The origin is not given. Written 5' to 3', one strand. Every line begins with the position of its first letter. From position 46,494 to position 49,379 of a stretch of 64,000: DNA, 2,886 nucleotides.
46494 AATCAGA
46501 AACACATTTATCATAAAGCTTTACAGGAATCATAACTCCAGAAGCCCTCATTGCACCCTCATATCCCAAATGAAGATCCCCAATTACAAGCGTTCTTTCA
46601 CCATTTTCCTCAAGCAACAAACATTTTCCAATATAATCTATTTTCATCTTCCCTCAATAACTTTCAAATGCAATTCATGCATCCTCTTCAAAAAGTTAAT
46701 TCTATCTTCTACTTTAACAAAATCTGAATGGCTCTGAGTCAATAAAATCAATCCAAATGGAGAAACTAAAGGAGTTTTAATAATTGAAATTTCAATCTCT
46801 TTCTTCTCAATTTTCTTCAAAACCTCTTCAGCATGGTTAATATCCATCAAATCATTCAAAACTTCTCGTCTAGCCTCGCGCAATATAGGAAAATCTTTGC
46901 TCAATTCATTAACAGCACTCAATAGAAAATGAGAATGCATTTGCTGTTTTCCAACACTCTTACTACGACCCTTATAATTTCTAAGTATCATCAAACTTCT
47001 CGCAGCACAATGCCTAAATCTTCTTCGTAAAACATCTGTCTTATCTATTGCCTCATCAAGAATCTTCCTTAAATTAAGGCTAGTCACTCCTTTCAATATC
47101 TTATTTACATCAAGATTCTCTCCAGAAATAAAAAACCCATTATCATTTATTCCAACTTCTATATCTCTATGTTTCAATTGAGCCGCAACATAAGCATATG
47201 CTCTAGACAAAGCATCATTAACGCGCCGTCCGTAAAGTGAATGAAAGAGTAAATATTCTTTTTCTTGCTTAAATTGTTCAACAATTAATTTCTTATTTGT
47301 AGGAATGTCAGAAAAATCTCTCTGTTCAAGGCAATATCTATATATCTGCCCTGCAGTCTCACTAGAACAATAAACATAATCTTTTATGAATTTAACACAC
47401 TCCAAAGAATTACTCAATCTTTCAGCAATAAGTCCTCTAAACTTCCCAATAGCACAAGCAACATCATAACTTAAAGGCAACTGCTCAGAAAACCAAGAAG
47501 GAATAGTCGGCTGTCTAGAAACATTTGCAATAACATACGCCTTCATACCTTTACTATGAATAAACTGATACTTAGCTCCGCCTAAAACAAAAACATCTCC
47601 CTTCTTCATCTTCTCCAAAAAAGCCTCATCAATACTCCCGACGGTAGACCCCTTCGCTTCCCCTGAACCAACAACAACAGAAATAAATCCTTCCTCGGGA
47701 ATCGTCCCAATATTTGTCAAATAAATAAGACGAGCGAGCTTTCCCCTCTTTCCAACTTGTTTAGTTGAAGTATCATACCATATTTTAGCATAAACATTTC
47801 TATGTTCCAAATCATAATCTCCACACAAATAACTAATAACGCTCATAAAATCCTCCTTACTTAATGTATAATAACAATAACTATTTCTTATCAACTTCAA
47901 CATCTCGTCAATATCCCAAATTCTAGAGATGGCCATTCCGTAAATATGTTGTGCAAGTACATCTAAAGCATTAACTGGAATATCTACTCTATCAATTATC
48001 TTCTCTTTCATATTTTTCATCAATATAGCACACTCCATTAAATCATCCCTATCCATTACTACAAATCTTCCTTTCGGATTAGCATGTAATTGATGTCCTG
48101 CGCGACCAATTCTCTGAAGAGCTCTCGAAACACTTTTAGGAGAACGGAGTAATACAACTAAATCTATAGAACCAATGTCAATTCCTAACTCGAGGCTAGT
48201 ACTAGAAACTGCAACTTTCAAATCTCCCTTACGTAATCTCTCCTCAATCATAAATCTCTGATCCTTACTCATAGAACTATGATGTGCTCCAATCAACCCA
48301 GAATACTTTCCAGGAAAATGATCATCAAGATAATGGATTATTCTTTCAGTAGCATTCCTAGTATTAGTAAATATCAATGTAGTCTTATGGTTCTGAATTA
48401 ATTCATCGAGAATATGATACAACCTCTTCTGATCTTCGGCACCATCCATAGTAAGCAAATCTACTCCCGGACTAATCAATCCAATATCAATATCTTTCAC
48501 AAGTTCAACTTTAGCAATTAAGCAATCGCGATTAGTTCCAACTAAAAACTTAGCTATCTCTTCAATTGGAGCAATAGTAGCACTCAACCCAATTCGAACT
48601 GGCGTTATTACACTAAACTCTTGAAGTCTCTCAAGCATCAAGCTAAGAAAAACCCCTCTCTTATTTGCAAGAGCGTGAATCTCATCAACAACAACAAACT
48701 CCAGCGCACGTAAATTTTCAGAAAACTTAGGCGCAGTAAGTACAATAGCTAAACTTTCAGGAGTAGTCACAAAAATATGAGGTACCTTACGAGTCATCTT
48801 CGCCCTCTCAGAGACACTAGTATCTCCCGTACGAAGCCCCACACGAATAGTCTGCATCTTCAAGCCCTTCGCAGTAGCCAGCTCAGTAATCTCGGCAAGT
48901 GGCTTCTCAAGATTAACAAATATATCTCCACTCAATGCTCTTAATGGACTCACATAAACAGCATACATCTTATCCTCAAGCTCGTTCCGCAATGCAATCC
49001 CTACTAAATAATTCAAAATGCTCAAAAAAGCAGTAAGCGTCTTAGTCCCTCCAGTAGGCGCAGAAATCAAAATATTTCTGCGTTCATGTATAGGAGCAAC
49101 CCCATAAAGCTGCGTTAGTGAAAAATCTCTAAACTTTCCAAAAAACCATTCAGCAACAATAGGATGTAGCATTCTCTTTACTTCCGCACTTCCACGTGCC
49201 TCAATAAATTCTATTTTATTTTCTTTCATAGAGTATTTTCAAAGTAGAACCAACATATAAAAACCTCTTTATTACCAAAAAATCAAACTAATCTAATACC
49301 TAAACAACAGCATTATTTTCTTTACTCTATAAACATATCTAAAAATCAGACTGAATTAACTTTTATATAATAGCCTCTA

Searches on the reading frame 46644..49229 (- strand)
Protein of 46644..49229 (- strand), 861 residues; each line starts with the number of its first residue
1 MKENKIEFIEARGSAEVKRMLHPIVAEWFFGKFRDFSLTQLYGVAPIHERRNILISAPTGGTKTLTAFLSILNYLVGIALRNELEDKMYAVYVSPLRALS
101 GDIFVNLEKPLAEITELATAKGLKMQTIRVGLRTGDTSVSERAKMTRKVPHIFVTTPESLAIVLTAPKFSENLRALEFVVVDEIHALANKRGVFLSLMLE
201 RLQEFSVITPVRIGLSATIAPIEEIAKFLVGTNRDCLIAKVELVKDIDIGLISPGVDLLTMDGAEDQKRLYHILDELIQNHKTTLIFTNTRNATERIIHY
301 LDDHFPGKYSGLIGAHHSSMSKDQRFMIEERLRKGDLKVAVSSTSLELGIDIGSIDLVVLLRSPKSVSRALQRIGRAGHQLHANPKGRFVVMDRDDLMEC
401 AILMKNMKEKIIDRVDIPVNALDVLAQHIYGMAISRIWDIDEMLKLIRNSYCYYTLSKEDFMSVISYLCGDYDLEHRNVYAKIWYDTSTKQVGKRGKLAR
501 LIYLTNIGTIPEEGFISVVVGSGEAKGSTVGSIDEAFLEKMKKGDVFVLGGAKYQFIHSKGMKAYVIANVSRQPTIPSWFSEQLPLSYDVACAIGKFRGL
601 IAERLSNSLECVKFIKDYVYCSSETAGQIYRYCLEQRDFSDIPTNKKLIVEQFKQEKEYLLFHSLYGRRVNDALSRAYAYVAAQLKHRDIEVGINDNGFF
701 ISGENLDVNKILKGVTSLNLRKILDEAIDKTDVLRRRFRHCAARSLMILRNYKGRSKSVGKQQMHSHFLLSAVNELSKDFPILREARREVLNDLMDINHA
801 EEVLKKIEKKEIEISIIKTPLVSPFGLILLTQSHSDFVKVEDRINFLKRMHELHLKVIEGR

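Call 37: search_protein_families(library=pfam, proteins=[window:46644-49229:-], max_evalue=0.01)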
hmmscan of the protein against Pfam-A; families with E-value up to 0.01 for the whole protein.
window:46644-49229:- (861 aa): 6 families
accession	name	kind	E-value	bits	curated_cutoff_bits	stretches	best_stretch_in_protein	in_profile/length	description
PF08494.16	DEAD_assoc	-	2.1e-56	191.2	23.5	1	642-826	1-191/191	DEAD/H associated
PF19306.5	WH_Lhr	-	8.9e-35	120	27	1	406-569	2-161/168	Large helicase-related protein, winged helix domain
PF00270.35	DEAD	-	4e-24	85.7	26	1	40-223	4-165/167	DEAD/DEAH box helicase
PF00271.37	Helicase_C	-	3.2e-19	69.7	23.5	1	272-378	4-107/110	Helicase conserved C-terminal domain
PF04851.21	ResIII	-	6.8e-05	23.3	22.5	1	48-219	21-162/164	Type III restriction enzyme, res subunit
PF22590.2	Cas3-like_C_2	-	0.00017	22.3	27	1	281-377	2-101/106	CRISPR-associated nuclease/helicase Cas3, C-terminal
